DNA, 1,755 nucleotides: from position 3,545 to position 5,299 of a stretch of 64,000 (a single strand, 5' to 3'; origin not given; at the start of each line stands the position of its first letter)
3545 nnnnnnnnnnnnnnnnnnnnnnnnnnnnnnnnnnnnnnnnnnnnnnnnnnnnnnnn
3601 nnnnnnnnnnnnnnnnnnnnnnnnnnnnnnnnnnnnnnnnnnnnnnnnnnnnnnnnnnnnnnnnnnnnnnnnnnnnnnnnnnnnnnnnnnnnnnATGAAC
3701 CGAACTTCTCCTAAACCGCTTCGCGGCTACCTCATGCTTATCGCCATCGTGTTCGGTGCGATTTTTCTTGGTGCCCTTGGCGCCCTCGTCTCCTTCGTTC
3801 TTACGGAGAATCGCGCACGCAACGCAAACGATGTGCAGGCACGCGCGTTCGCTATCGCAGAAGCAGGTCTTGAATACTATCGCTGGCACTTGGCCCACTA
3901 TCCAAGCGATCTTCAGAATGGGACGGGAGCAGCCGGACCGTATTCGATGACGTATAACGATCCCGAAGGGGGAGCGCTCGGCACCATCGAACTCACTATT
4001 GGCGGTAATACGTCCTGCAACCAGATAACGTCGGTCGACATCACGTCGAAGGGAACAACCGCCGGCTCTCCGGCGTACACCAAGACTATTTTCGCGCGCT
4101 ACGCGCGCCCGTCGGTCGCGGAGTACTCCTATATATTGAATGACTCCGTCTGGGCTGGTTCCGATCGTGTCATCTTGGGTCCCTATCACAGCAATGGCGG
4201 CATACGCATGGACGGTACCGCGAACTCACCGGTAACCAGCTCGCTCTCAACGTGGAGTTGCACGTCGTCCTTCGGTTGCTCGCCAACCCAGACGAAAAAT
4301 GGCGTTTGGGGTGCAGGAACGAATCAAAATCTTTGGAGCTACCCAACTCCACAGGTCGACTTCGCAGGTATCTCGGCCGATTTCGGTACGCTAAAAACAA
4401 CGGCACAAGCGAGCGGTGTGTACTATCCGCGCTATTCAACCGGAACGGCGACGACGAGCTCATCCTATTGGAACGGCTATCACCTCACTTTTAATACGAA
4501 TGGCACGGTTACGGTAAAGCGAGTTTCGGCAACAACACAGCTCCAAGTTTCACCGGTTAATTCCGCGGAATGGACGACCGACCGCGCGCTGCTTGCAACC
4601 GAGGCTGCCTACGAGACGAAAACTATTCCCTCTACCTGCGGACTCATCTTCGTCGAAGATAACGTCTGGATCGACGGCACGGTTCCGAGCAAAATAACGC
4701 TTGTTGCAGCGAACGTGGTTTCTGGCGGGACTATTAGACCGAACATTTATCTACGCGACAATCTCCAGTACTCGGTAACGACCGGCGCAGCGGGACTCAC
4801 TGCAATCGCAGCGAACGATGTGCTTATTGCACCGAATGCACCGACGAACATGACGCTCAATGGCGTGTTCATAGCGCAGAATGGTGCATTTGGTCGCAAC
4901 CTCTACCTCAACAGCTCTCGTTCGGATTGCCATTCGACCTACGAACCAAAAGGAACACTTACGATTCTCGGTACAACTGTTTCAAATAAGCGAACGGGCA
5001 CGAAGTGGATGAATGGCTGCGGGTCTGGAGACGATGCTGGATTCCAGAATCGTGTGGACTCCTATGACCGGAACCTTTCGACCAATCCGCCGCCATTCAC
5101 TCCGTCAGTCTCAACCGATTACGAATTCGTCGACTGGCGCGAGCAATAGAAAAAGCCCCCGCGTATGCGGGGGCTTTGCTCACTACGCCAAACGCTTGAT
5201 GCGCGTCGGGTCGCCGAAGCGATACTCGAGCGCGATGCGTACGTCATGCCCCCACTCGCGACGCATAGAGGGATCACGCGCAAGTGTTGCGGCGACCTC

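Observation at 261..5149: Type IV pilus module with PilC and three prepilin-like genes, two encoding ~485-aa Thr/Ser-rich giant pilins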

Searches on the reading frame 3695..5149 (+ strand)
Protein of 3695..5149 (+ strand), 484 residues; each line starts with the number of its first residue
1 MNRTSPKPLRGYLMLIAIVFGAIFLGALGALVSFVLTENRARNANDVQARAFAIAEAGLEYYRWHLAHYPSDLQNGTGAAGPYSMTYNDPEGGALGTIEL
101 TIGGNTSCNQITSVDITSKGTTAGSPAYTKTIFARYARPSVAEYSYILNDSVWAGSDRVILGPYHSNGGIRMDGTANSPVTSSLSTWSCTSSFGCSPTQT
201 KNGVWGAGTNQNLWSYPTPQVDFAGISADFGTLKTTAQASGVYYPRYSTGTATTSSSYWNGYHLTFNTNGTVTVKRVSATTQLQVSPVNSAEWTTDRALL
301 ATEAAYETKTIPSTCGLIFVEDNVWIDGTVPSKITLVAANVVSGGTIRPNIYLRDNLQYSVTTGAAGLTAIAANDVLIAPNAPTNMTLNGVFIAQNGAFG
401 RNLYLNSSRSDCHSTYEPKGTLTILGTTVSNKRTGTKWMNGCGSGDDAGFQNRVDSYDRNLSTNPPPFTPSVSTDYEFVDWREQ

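Call 3: search_protein_families(library=pfam, proteins=[window:3695-5149:+], max_evalue=1)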
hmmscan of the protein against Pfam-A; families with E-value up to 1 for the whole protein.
window:3695-5149:+ (484 aa): 0 families

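Call 4: search_protein_families(library=ncbifam, proteins=[window:3695-5149:+], max_evalue=1)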
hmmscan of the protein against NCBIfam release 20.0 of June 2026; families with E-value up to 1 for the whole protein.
window:3695-5149:+ (484 aa): 1 family
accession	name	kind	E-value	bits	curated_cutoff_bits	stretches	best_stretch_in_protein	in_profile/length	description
TIGR01710.1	typeII_sec_gspG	equivalog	0.15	12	88.85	1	14-74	4-64/134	type II secretion system major pseudopilin GspG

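Call 11: find_homologous_proteins(query=window:3695-5149:+)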
Query window:3695-5149:+ (484 aa): 2117 proteins with E <= 0.001 among 8000 candidates; the best 120 are listed.
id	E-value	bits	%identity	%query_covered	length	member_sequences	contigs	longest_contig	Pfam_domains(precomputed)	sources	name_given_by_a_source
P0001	0.0e+0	1079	98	100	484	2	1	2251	-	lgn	-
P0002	1.5e-246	837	76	99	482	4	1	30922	-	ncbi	-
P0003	1.7e-244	830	76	98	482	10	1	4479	-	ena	-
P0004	8.0e-238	808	74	97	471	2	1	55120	-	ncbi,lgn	-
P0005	1.0e-237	808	73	99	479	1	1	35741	-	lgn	-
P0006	3.9e-235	799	71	99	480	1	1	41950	-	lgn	-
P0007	2.9e-233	793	73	98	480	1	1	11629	-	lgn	-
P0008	1.6e-227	774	69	99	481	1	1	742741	-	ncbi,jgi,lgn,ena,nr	ncbi:MAG TPA: hypothetical protein VEB18_01165 [Candidatus Paceibacterota bacterium]|nr:hypothetical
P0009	5.7e-226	769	73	99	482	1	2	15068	-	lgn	-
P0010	5.3e-220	750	67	100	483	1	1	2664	-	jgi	jgi:type II secretory pathway pseudopilin PulG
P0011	4.8e-218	743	71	98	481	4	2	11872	-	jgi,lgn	jgi:hypothetical protein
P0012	8.4e-218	742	71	97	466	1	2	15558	-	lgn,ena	-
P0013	8.6e-217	739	67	97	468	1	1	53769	-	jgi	jgi:hypothetical protein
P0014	4.4e-214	730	68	99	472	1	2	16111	-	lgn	-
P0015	8.3e-214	729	69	97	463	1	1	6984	-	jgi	jgi:hypothetical protein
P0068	9.1e-205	699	65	100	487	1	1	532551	-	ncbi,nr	ncbi:MAG: hypothetical protein JWM39_171 [Parcubacteria group bacterium]|nr:hypothetical protein [Pa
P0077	2.2e-203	695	65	97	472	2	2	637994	-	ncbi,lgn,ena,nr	ncbi:MAG: hypothetical protein KBC38_03590 [Candidatus Pacebacteria bacterium]|nr:hypothetical prote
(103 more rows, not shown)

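Call 19: search_solved_structures(query=A1, max_evalue=10, show_alignments=2)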
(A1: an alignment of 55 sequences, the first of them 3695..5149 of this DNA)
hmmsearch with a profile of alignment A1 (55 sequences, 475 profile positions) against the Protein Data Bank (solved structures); distinct sequences matched with E-value up to 10: 1.
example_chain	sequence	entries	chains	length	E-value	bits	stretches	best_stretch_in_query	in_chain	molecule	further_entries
3ect_A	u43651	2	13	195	0.1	14.3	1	307-345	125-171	Hexapeptide-repeat containing-acetyltransferase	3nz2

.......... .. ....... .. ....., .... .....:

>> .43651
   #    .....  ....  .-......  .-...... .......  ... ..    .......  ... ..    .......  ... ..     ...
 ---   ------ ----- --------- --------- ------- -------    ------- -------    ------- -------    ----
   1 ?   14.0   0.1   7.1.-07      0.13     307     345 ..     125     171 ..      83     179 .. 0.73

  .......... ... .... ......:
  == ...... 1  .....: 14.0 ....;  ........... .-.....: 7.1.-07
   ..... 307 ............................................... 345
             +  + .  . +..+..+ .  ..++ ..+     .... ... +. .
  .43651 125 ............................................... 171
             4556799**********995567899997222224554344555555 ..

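Call 23: find_encoding_contigs(protein=P0008, flank=10000, max_places=1)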
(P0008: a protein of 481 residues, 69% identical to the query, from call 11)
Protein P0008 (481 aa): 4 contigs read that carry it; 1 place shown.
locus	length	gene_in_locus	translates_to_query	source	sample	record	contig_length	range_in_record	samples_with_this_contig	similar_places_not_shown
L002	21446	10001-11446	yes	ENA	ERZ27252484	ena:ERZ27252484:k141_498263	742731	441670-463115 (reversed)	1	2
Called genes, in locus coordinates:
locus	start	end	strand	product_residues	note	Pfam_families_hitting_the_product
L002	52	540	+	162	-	-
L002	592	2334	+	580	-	PF05157:MshEN, PF00437:T2SSE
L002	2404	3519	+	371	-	PF07885:Ion_trans_2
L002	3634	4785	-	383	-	PF03738:GSP_synth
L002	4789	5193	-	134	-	-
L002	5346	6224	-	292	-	PF03994:DUF350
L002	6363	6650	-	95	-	-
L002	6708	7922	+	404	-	PF00482:T2SSF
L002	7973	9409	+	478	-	PF13620:CarboxypepD_reg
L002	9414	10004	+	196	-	-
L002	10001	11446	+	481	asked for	-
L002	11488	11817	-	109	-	-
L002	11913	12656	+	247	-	PF00121:TIM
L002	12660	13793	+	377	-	PF00162:PGK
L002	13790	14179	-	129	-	PF11969:DcpS_C (weak), PF01230:HIT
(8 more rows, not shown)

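Call 24: find_encoding_contigs(protein=P0068, flank=10000, max_places=1)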
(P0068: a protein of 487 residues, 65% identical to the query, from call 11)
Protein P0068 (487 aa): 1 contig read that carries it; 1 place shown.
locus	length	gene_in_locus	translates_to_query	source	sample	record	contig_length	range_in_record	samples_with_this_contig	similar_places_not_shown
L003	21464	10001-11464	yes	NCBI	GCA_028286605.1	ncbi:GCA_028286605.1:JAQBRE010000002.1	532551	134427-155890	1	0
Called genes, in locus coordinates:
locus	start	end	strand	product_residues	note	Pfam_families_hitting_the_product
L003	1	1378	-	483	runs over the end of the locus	PF08529:NusA_N, PF00575:S1, PF13184:KH_NusA_1st, PF26594:KH_NusA_2nd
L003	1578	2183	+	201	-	PF00440:TetR_N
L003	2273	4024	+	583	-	PF05157:MshEN, PF00437:T2SSE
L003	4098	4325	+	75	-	-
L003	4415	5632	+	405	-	PF00482:T2SSF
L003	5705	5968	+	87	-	PF03795:YCII (faint)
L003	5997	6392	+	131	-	-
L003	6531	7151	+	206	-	PF02798:GST_N (weak), PF13409:GST_N_2, PF00043:GST_C, PF14497:GST_C_3, PF13410:GST_C_2 (weak)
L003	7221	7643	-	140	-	-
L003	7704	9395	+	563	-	PF13620:CarboxypepD_reg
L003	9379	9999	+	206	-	PF07963:N_methyl (weak)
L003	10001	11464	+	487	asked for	-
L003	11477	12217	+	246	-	PF00121:TIM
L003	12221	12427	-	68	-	-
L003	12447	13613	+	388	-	PF00162:PGK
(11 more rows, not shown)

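Call 25: find_encoding_contigs(protein=P0077, flank=10000, max_places=1)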
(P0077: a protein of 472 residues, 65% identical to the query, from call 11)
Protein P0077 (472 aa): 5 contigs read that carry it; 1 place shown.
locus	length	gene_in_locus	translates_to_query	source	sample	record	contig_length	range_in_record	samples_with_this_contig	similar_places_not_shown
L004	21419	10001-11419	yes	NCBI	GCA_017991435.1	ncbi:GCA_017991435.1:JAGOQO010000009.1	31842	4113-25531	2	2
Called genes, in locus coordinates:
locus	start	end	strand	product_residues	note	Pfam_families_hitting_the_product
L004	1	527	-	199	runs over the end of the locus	PF00574:CLP_protease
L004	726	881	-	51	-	-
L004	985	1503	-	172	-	PF00719:Pyrophosphatase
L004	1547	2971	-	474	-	PF08529:NusA_N, PF00575:S1, PF13184:KH_NusA_1st, PF26594:KH_NusA_2nd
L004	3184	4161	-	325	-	-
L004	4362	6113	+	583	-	PF05157:MshEN, PF00437:T2SSE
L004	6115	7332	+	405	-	PF00482:T2SSF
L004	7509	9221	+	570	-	PF13620:CarboxypepD_reg (weak)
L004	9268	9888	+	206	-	-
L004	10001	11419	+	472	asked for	-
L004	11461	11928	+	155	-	PF00293:NUDIX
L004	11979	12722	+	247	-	PF00121:TIM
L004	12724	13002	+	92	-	-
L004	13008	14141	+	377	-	PF00162:PGK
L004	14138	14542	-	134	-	PF04677:CwfJ_C_1 (weak), PF11969:DcpS_C, PF01230:HIT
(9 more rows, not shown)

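Call 26: predict_structure(alignment_id=A1)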
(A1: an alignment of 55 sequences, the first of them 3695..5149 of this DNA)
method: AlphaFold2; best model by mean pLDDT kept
length: 484 residues; sequences in the alignment: 55
mean_pLDDT: 82.2   pTM: 0.76
mean pLDDT of the five models: 82.2, 79.6, 79.2, 79.0, 77.0
residues with pLDDT >= 90: 215; 70-90: 177; 50-70: 43; < 50: 49
segments of 3 or more residues with pLDDT < 50: 151-156, 166-185, 192-194, 203-219
pLDDT, mean of each block of 10 residues (from residue 1): 54 82 90 87 88 91 88 85 87 88 86 89 89 88 72 53 45 37 47 55 45 43 77 94 94 90 97 97 92 92 97 94 98 96 82 97 91 96 97 91 92 92 90 80 85 84 87 79 73
secondary structure, 60 per line:
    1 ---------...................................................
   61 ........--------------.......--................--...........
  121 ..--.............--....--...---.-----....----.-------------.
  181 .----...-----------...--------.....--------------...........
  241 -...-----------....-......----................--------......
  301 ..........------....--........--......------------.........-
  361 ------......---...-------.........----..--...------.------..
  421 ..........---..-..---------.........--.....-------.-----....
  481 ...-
elements in order: H10-68 E83-89 E92-107 E110-122 E125-137 E146-148 E158-161 E186-188 E200-202 H211-215 H230-240 E242-244 H256-259 E261-266 E271-286 E295-310 E317-320 E323-330 E333-338 E351-359 E367-372 E376-378 E386-394 E403-405 E419-430 E448-456 H459-463 E477-483

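Call 50: search_protein_representatives(alignment_id=A1)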
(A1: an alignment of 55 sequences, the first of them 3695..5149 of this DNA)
Query: 55 sequences, 475 profile positions. Proteins with E-value up to 0.001 (for the whole library): 1006; up to 1e-10: 561; up to 1e-30: 318. The best 150 are listed.
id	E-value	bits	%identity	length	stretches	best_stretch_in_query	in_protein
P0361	2.3e-229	778.2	-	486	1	5-474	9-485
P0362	4.7e-192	655.2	-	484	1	4-474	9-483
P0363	3.9e-177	606.0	-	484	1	2-474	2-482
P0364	8.7e-164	562.0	-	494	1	6-474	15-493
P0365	9.8e-162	555.2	-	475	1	5-474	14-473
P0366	7.4e-158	542.4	-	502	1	4-475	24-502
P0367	5.4e-152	523.1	-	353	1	11-312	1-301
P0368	2.0e-148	511.3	-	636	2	2-409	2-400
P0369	4.0e-147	507.0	-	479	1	4-474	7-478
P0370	5.3e-147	506.6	-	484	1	4-474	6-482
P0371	1.3e-146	505.3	-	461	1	11-475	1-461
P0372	7.6e-146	502.8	-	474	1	3-474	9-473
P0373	6.5e-145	499.7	-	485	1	3-474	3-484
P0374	8.1e-145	499.4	-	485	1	5-473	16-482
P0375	7.4e-143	493.0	-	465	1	4-475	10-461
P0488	2.0e-67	244.2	-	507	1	4-474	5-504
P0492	2.3e-66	240.7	-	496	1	6-475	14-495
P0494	2.7e-66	240.5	-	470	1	5-474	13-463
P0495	3.2e-66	240.3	-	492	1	5-474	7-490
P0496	4.0e-66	239.9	-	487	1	5-474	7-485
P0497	4.2e-66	239.9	-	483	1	4-467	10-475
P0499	1.5e-65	238.0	-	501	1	4-475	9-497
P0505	9.9e-65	235.3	-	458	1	4-474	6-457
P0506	1.4e-64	234.8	-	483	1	6-473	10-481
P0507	1.4e-64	234.8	-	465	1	3-475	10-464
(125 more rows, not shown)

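Call 51: find_related_loci(query=A1, collection=genome_contigs, flank=10000)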
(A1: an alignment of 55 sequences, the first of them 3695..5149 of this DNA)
Query A1 (484 aa) in genome_contigs; peptide patterns used: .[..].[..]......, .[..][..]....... (x = any residue, [..] = any of these).
201 stretches matched a pattern; 145 encode a relative of the query (tblastn E <= 1e-3); the best 80 are kept; 80 distinct loci.
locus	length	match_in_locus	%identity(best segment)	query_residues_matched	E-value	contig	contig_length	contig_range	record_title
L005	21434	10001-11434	76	7-484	0e+0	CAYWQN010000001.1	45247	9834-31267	MAG TPA_asm: uncultured Candidatus Saccharibacteria bacterium isolate SRP278252_co2_32 genome assembly, contig: NODE_138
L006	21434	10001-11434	76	7-484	0e+0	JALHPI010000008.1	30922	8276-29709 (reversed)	MAG: Candidatus Paceibacterota bacterium isolate bin.228 c_000000006533, whole genome shotgun sequence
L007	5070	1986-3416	75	8-484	0e+0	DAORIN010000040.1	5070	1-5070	MAG TPA_asm: Candidatus Paceibacterota bacterium isolate AMR_MDS_5576 NODE_3237_length_5070_cov_3.376869, whole genome s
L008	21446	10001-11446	75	1-484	0e+0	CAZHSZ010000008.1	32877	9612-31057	MAG TPA_asm: uncultured Candidatus Saccharibacteria bacterium isolate SRP133034_co1_80 genome assembly, contig: NODE_126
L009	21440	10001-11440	69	5-484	0e+0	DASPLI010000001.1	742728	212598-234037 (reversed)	MAG TPA_asm: Candidatus Paceibacterota bacterium isolate SMAG_U12059 k141_213345, whole genome shotgun sequence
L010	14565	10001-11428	66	10-484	0e+0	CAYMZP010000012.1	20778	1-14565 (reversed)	MAG TPA_asm: uncultured Candidatus Saccharibacteria bacterium isolate SRP329715_co2_49 genome assembly, contig: NODE_506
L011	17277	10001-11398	67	9-484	0e+0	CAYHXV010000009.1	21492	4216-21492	MAG TPA_asm: uncultured Candidatus Saccharibacteria bacterium isolate ERP119705_co17_327 genome assembly, contig: NODE_2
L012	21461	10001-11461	65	1-484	0e+0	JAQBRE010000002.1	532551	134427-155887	MAG: Parcubacteria group bacterium isolate RYN_391 scaffold_1968775, whole genome shotgun sequence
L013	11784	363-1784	66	2-484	0e+0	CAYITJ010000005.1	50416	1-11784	MAG TPA_asm: uncultured Candidatus Saccharibacteria bacterium isolate ERP119705_co7_478 genome assembly, contig: NODE_43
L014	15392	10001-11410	66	10-484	0e+0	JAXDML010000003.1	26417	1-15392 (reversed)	MAG: Candidatus Parcubacteria bacterium isolate BP_640 scaffold_3850954, whole genome shotgun sequence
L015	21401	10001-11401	66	8-484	0e+0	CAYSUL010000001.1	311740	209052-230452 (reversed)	MAG TPA_asm: uncultured Candidatus Saccharibacteria bacterium isolate SRP302447_co1_302 genome assembly, contig: NODE_93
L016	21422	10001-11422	68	8-484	0e+0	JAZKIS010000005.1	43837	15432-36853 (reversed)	MAG: Patescibacteria group bacterium isolate ADI_DC_SW_02_SPN_11032020-bin059 DCSW02SPN_B059_0_000000000005, whole genom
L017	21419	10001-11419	65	2-484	0e+0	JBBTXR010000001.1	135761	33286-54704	MAG: Patescibacteria group bacterium isolate H51-bin099_1 H51_bin099_1_000000000001, whole genome shotgun sequence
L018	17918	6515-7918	66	8-484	0e+0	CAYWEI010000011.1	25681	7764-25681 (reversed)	MAG TPA_asm: uncultured Candidatus Saccharibacteria bacterium isolate SRP285395_co1_9 genome assembly, contig: NODE_2800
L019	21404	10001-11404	65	9-484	0e+0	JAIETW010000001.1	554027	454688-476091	MAG: Patescibacteria group bacterium isolate time.spades.CONCOCT.2.5kb_081 c_000000000001, whole genome shotgun sequence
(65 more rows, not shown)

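Call 62: fold_search(model_id=the predicted structure, library=pdb)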
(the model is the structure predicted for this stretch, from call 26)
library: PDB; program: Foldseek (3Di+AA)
matches with E <= 10: 101; with E <= 0.001: 3
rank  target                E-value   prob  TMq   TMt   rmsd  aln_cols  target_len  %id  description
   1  6qvi_C                2.2e-09  1.00  0.32  0.30  15.4       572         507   14  Crystal structure of competence-associated pilin ComZ from Thermus thermophilus (released 2019-05-29)
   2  6qvi_B                5.8e-08  1.00  0.30  0.30  16.0       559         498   12  Crystal structure of competence-associated pilin ComZ from Thermus thermophilus (released 2019-05-29)
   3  6qvi_A                1.8e-06  1.00  0.27  0.26  16.4       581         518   12  Crystal structure of competence-associated pilin ComZ from Thermus thermophilus (released 2019-05-29)
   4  6qvf_A                1.8e+00  0.25  0.14  0.33   7.4       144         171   16  TT_C0855 competence pilin from Thermus thermophilus HB27 (released 2019-05-29)
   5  2rau                  2.0e+00  0.05  0.07  0.08  13.2        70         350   14  Crystal structure of a putative lipase (NP_343859.1) from Sulfolobus solfataricus at 1.85 A resolution (released 2007-10-09)
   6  6czj_B                2.2e+00  0.41  0.09  0.36   2.4        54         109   20  Structure of a redesigned beta barrel, b10 (released 2018-09-19)
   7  6qvf_B                2.5e+00  0.21  0.15  0.33   6.4       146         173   14  TT_C0855 competence pilin from Thermus thermophilus HB27 (released 2019-05-29)
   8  6qvf_C                2.5e+00  0.20  0.14  0.33   7.4       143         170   16  TT_C0855 competence pilin from Thermus thermophilus HB27 (released 2019-05-29)
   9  8z85_A                2.8e+00  0.03  0.08  0.07  10.0        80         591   14  Cryo-EM structure of Thogoto virus polymerase in transcription pre-initiation conformation 1 (released 2024-05-29)
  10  8x7h_A                2.9e+00  0.16  0.09  0.24   4.5        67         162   10  Crystal structure of the ternary complex of GID4-PROTAC(NEP162)-BRD4(BD1). (released 2025-03-26)
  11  6ieh_B                2.9e+00  0.02  0.06  0.04  16.9       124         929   14  Crystal structures of the hMTR4-NRDE2 complex (released 2019-04-03)
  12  8p0b_A                3.1e+00  0.02  0.08  0.07  11.1        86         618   10  Thogoto virus polymerase in Mode B conformation and bound to 32-mer loop promoter RNA (released 2024-05-22)
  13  6qvf_D                3.3e+00  0.16  0.14  0.33   7.4       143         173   16  TT_C0855 competence pilin from Thermus thermophilus HB27 (released 2019-05-29)
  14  6cd8_B                3.3e+00  0.14  0.10  0.26   4.9        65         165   12  Complex of GID4 fragment with short peptide (released 2018-03-07)
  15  2gtl_M                3.4e+00  0.06  0.08  0.16   5.2        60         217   10  Lumbricus Erythrocruorin at 3.5A resolution (released 2006-07-18)
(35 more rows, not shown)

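Call 75: list_cluster_members(proteins=[P0499, P0505, P0506, P0507, P0497, P0496, P0495, P0494, P0492, P0488])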
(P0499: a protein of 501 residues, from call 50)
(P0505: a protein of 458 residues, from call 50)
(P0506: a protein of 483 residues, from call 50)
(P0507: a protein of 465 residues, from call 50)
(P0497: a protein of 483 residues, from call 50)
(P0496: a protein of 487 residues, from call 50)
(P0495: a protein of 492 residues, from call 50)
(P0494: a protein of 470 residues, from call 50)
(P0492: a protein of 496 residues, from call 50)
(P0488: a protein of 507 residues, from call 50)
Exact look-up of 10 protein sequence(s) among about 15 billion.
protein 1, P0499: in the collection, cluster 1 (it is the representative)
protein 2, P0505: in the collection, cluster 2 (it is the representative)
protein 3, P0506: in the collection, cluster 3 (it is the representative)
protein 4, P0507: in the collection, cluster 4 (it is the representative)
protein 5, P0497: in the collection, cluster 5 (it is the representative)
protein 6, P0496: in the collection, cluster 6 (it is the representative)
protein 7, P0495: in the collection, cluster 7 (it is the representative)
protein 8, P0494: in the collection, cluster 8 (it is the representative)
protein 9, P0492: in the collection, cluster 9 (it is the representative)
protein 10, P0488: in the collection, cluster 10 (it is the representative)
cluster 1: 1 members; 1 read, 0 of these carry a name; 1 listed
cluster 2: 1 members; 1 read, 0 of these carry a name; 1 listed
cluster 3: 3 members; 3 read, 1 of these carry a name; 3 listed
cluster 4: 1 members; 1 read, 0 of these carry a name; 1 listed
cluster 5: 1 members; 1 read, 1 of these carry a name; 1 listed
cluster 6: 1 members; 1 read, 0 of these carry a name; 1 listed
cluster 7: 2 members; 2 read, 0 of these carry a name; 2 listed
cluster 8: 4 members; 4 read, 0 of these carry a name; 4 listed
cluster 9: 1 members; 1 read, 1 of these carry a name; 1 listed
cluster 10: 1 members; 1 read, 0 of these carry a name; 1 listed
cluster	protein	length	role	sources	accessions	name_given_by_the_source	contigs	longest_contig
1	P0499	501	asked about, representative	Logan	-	-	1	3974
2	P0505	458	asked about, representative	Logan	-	-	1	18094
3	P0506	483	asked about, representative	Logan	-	-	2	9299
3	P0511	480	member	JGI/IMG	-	hypothetical protein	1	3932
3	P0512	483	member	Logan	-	-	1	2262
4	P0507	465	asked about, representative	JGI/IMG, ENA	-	-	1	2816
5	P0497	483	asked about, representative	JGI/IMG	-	hypothetical protein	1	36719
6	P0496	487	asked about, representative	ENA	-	-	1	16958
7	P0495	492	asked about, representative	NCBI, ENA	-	-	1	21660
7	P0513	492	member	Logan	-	-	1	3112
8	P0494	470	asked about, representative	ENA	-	-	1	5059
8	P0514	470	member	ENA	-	-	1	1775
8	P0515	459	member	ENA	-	-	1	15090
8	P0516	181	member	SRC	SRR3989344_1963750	-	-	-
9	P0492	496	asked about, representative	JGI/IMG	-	hypothetical protein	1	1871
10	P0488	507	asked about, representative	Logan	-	-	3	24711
